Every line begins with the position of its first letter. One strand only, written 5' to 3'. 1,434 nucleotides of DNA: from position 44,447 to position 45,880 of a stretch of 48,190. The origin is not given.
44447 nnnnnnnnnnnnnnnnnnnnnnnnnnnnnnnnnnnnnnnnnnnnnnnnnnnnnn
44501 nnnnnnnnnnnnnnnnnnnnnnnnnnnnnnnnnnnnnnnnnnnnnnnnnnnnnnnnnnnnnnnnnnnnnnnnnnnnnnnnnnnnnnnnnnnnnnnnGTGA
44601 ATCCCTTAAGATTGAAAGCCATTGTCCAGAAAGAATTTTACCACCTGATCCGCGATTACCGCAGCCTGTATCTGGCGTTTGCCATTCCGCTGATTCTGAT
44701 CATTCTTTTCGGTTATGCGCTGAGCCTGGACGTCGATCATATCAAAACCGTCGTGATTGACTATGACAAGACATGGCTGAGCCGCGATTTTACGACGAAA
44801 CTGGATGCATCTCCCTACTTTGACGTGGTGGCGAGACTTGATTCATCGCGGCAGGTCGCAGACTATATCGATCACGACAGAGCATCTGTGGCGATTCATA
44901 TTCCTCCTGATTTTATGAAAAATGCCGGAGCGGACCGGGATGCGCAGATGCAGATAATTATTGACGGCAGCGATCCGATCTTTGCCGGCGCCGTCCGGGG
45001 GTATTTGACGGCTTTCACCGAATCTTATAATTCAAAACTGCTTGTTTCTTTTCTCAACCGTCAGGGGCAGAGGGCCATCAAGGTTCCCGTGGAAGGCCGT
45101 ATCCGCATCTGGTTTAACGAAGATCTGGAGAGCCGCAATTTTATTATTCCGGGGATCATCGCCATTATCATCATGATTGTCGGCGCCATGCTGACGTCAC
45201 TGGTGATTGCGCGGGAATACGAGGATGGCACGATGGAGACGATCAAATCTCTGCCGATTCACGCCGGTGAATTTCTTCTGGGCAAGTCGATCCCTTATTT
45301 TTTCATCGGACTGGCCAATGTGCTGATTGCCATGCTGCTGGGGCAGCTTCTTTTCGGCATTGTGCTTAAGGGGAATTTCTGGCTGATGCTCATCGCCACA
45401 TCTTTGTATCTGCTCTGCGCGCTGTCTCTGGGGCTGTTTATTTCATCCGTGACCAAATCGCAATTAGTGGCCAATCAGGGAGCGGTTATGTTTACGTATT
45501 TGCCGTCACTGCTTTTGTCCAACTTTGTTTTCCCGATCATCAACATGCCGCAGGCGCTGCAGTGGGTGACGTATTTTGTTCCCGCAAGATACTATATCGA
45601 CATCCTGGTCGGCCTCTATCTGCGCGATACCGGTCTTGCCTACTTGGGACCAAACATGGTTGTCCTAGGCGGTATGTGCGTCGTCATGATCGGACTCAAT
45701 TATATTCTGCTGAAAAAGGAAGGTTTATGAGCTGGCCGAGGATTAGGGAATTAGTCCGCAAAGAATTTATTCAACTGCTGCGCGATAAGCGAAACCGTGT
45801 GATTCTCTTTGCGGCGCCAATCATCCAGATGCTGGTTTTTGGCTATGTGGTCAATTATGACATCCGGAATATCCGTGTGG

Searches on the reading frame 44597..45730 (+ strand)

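Call 32: search_protein_families(library=pfam, proteins=[window:44597-45730:+], max_evalue=0.001)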
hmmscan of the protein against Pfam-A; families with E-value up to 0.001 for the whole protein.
window:44597-45730:+ (377 aa): 4 families
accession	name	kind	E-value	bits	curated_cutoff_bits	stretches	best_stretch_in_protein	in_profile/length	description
PF12698.13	ABC2_membrane_3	-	6.3e-53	180.5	31.6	1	25-369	4-346/347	ABC-2 family transporter protein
PF01061.29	ABC2_membrane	-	3e-27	96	26.9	1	181-340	48-209/211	ABC-2 type transporter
PF12679.13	ABC2_membrane_2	-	6.1e-24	85.2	27.2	1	8-377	2-283/283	ABC-2 family transporter protein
PF12730.13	ABC2_membrane_4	-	5e-05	23.8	27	1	189-293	57-169/179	ABC-2 family transporter protein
